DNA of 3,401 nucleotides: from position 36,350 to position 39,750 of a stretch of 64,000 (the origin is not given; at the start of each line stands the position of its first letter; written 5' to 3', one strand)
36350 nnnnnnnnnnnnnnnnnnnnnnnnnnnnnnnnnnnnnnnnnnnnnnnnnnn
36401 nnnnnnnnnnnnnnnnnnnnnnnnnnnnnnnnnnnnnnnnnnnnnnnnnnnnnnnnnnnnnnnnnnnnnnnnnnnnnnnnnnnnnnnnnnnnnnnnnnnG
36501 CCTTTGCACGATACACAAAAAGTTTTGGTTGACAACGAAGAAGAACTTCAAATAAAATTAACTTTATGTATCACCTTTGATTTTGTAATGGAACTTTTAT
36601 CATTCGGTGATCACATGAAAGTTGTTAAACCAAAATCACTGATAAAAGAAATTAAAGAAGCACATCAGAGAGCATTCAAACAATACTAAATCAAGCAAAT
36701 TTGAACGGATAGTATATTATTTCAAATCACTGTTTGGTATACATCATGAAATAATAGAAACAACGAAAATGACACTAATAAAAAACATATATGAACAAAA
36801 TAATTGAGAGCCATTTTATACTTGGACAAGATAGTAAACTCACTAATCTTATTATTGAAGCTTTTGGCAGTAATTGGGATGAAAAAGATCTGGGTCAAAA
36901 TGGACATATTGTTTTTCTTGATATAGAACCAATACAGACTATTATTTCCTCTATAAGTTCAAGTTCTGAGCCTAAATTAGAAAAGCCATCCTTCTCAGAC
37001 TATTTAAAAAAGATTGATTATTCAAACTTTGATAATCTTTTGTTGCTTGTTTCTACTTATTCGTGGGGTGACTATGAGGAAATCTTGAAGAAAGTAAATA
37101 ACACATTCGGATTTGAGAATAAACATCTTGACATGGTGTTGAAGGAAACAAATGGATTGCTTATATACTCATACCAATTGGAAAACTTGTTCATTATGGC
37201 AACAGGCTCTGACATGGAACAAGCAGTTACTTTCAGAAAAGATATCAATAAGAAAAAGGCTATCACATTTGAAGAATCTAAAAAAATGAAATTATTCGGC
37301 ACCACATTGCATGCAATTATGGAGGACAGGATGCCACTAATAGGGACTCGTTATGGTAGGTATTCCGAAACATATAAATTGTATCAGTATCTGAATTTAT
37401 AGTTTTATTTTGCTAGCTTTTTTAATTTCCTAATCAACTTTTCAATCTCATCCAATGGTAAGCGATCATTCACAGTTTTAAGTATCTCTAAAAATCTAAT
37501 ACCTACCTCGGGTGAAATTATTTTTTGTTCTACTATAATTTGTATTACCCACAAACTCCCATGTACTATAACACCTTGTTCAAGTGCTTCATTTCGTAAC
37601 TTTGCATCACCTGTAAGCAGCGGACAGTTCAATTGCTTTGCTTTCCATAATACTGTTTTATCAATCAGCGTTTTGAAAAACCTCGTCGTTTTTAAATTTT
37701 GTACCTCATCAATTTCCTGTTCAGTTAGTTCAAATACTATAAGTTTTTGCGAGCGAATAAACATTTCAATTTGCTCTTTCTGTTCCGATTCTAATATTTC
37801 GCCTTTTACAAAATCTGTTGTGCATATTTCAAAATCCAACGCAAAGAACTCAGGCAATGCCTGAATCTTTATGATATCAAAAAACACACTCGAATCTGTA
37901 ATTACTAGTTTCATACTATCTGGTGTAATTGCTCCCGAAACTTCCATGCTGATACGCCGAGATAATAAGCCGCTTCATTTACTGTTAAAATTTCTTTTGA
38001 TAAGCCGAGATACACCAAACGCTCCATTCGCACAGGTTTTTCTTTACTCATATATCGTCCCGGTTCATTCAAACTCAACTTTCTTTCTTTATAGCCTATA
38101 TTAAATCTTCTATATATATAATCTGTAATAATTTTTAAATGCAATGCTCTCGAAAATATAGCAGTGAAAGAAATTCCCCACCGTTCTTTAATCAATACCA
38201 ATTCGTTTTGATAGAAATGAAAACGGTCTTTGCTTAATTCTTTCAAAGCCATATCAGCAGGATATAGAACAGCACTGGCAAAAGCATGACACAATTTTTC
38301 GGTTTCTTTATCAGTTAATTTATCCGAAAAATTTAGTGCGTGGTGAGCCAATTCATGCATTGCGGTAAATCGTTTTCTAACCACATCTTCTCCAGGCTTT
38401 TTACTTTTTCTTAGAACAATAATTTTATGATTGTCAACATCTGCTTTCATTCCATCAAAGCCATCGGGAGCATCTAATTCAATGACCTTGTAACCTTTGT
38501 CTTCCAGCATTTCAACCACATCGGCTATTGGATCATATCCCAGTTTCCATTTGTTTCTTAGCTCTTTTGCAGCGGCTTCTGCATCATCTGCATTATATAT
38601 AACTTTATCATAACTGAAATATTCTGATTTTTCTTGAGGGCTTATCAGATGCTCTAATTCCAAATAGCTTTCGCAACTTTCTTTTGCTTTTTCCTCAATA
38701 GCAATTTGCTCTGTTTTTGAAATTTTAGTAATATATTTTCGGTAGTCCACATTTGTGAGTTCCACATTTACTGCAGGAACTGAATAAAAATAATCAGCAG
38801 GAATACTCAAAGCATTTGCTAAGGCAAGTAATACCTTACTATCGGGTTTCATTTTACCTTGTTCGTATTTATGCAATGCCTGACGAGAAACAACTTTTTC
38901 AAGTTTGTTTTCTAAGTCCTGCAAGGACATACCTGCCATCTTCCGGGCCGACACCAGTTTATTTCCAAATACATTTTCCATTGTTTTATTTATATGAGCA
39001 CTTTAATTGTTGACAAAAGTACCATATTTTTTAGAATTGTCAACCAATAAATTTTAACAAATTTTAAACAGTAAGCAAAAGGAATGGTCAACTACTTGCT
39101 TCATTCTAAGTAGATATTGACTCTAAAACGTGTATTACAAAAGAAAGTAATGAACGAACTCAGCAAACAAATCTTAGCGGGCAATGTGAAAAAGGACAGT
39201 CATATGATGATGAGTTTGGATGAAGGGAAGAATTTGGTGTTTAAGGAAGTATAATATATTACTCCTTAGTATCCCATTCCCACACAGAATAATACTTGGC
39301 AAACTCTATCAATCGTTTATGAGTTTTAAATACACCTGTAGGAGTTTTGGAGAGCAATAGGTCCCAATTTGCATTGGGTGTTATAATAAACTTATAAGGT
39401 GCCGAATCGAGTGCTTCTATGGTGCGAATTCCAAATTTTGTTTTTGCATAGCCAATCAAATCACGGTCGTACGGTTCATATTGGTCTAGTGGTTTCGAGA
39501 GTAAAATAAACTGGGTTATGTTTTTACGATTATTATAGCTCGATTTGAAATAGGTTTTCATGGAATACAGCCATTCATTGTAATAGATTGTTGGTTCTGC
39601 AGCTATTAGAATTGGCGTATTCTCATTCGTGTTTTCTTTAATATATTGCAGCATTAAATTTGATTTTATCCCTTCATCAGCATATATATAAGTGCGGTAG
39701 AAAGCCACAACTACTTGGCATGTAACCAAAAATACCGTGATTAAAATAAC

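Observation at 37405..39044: COG2856 (XRE-HTH + ImmA/IrrE Zn-peptidase) fused regulator coupled to a PIN-like DUF4411-type gene by an ATGA overlap, with a perfect operator-like inverted repeat upstream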

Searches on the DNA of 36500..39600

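Call 80: search_rna_families(source=window, start=36500, end=39600, threshold=evalue, max_evalue=1)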
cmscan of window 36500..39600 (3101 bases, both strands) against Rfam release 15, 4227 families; matches with E-value up to 1: 0.
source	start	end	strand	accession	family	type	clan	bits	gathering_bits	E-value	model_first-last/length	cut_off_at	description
